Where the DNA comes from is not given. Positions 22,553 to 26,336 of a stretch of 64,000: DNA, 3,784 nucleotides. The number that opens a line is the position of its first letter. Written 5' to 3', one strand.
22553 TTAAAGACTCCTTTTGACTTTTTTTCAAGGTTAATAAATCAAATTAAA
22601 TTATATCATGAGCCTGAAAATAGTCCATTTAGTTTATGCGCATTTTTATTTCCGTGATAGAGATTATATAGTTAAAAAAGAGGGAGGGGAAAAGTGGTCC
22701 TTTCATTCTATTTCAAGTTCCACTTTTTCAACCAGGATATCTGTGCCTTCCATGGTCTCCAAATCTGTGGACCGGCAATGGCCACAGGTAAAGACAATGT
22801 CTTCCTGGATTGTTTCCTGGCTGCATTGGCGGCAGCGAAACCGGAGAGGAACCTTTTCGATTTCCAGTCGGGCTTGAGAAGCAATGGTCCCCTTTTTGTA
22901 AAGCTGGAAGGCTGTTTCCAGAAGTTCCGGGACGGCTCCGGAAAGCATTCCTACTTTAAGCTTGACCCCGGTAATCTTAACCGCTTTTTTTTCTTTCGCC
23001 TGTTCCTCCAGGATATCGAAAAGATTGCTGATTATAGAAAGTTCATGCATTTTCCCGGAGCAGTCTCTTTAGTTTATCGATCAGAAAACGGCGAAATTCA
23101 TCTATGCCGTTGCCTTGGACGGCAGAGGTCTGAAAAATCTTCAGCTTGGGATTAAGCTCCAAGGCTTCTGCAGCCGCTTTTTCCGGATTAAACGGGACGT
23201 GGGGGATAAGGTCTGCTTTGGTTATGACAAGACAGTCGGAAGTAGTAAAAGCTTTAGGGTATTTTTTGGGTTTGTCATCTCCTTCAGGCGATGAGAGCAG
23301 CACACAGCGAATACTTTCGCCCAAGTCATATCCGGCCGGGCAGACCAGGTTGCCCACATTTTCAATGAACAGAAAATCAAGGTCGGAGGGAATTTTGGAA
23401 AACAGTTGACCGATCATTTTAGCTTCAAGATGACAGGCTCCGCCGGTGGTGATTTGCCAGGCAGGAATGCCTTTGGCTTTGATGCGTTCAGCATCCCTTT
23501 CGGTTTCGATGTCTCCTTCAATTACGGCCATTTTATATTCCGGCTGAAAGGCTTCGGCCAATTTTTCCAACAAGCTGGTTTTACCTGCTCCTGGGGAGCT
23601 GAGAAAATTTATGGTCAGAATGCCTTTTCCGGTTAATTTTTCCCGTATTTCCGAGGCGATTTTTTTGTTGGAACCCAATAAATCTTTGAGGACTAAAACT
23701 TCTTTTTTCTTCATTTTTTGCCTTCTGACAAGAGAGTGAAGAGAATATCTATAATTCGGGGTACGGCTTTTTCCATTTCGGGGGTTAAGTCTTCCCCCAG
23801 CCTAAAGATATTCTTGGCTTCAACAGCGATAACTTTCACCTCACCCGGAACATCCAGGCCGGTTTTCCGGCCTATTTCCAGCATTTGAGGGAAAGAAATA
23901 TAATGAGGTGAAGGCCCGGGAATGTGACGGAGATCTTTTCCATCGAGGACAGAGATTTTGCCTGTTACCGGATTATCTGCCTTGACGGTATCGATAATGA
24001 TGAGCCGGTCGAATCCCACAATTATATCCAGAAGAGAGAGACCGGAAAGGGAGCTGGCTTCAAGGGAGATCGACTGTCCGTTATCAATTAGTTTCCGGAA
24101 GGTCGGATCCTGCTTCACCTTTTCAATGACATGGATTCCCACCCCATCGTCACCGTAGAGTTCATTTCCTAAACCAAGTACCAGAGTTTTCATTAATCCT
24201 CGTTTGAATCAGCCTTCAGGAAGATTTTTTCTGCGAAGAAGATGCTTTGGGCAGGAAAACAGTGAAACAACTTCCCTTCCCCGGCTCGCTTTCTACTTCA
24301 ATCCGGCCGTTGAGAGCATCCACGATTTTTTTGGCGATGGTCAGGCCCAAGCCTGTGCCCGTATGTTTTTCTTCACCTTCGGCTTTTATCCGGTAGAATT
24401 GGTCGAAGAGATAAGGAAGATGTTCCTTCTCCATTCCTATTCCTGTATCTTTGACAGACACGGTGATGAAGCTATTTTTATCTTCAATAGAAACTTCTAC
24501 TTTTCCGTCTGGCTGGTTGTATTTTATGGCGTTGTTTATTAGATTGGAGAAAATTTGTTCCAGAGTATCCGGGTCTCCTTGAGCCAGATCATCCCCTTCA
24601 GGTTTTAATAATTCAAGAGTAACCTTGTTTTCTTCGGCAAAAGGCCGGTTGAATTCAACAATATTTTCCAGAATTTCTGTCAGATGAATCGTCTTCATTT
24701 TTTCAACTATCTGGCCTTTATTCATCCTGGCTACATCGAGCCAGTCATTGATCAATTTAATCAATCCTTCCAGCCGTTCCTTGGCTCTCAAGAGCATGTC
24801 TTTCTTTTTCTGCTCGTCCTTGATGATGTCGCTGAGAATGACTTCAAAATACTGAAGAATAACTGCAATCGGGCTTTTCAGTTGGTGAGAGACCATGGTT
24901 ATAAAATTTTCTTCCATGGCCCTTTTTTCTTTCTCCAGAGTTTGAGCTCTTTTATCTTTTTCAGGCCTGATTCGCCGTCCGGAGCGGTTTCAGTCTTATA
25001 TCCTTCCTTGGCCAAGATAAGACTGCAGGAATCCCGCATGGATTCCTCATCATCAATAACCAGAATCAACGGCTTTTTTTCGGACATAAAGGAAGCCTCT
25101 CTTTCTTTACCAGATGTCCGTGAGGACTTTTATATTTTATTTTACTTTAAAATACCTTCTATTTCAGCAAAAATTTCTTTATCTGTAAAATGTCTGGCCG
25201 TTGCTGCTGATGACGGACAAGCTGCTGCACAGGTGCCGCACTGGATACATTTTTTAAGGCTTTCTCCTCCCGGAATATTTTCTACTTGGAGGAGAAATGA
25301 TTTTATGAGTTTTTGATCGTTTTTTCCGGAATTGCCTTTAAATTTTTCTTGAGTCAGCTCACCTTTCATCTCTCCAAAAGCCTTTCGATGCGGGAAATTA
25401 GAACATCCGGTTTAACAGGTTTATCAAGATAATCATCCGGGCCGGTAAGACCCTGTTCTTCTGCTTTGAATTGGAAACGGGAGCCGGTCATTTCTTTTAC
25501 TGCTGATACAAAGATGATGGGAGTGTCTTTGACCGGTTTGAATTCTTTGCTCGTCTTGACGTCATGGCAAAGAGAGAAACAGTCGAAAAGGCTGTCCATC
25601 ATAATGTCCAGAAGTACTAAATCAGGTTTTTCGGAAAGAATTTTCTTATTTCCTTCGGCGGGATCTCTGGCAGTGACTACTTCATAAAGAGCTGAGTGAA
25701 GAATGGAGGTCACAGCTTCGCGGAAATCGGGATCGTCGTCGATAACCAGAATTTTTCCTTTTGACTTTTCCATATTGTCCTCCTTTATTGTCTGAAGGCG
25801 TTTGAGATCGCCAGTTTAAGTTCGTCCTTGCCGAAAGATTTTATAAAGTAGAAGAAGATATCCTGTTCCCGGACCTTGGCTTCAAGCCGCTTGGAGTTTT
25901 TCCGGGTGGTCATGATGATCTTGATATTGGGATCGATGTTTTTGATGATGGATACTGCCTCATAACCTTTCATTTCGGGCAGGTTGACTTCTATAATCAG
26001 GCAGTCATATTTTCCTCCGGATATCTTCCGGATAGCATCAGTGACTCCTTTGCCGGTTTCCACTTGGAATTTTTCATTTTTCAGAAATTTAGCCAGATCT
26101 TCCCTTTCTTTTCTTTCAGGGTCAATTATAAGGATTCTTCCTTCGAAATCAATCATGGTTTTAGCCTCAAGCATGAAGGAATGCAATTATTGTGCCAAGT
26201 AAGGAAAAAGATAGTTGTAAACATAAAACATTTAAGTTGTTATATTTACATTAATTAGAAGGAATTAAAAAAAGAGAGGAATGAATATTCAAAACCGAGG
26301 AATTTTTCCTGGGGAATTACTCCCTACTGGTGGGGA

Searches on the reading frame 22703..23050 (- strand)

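Call 58: search_protein_families(library=pfam, proteins=[window:22703-23050:-], max_evalue=0.0001)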
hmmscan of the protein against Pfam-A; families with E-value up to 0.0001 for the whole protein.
window:22703-23050:- (115 aa): 1 family
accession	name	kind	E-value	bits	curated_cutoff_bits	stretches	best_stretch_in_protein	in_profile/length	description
PF01155.25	HypA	-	7.2e-32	110.2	28.9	1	1-111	1-111/112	Hydrogenase/urease nickel incorporation, metallochaperone, hypA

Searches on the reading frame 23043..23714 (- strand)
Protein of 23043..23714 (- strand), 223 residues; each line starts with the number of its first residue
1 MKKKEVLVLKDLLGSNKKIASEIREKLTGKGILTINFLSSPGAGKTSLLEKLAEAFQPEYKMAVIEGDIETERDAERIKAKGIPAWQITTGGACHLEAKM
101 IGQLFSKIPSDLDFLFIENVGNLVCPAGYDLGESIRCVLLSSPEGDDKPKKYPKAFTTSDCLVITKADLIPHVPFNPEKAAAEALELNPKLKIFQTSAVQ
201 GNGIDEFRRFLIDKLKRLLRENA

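Call 5: search_protein_families(library=pfam, proteins=[window:23043-23714:-], max_evalue=0.01)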
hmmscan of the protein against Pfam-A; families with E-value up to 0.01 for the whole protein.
window:23043-23714:- (223 aa): 3 families
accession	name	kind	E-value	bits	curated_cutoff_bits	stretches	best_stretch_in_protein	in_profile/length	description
PF02492.25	cobW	-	1.5e-21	77.2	20.7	1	39-194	7-179/180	CobW/HypB/UreG, nucleotide-binding domain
PF03193.22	RsgA_GTPase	-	0.0037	17.6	30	0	17-55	94-129/174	RsgA GTPase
PF10662.15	PduV-EutP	-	0.0049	17.1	21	0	150-211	82-141/143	Ethanolamine utilisation - propanediol utilisation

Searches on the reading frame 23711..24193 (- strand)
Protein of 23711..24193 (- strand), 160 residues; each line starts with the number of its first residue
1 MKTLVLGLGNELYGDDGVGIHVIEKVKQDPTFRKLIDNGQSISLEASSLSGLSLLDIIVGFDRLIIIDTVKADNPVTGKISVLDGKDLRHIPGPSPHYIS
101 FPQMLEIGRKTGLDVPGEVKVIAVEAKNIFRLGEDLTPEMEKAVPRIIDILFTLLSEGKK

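Call 5: search_protein_families(library=pfam, proteins=[window:23711-24193:-], max_evalue=0.01)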
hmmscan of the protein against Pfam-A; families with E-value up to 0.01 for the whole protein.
window:23711-24193:- (160 aa): 1 family
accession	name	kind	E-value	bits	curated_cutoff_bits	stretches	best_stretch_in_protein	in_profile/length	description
PF01750.23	HycI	-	1.2e-08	35.3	23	1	21-151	2-127/130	Hydrogenase maturation protease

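Call 6: search_protein_families(library=ncbifam, proteins=[window:23711-24193:-], max_evalue=0.01)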
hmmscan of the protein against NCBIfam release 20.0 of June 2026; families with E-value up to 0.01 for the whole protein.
window:23711-24193:- (160 aa): 7 families
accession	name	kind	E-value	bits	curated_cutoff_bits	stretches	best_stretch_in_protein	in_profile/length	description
TIGR00072.1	hydrog_prot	superfamily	8.8e-28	97.1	47.45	1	4-152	1-142/145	hydrogenase maturation protease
TIGR00140.1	hupD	subfamily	6.4e-16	58.6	151.8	1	4-156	2-148/151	HyaD/HybD family hydrogenase maturation endopeptidase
NF007777.0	PRK10466.1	equivalog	3.8e-15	56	190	1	1-157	1-151/164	HyaD/HybD family hydrogenase maturation endopeptidase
TIGR00130.1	frhD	equivalog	2.2e-12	47.3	134.95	1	2-155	4-151/153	coenzyme F420-reducing hydrogenase, FrhD protein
NF045519.1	NiFeSe_H2_mat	exception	7.7e-11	42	190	1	2-149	2-141/152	NiFeSe hydrogenase maturation protease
TIGR00142.1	hycI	equivalog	1.2e-07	31.7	119.1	1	4-158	2-145/146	hydrogenase maturation peptidase HycI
NF007616.0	PRK10264.1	equivalog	0.0032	17.2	261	1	3-71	6-68/195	hydrogenase 1 maturation protease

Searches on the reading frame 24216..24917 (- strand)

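Call 5: search_protein_families(library=pfam, proteins=[window:24216-24917:-], max_evalue=0.01)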
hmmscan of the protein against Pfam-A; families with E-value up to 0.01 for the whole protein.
window:24216-24917:- (233 aa): 5 families
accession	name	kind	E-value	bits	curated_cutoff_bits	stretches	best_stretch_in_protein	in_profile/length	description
PF02518.31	HATPase_c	-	2.7e-34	118.4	26.4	1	114-225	1-110/111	Histidine kinase-, DNA gyrase B-, and HSP90-like ATPase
PF00512.31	HisKA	-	7.4e-11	42.4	26.9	1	3-67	3-65/66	His Kinase A (phospho-acceptor) domain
PF13581.12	HATPase_c_2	-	2.4e-09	37.7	27.4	1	119-208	32-114/127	Histidine kinase-like ATPase domain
PF14501.12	HATPase_c_5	-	1.3e-06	28.7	22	1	119-211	6-91/102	GHKL domain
PF13589.12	HATPase_c_3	-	0.0056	17.1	25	1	122-195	6-80/137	Histidine kinase-, DNA gyrase B-, and HSP90-like ATPase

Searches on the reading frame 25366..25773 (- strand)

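Call 18: search_protein_families(library=pfam, proteins=[window:25366-25773:-], max_evalue=0.0001)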
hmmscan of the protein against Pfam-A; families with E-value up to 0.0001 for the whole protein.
window:25366-25773:- (135 aa): 1 family
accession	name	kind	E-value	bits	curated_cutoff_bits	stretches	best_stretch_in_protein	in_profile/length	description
PF00072.30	Response_reg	-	3.4e-17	63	30.2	1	8-130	1-111/111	Response regulator receiver domain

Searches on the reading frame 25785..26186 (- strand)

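Call 19: search_protein_families(library=pfam, proteins=[window:25785-26186:-], max_evalue=0.0001)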
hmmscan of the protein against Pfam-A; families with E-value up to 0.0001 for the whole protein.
window:25785-26186:- (133 aa): 1 family
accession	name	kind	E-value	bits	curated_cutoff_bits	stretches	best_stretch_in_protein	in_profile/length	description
PF00072.30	Response_reg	-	2.1e-19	70.1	30.2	1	18-127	1-110/111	Response regulator receiver domain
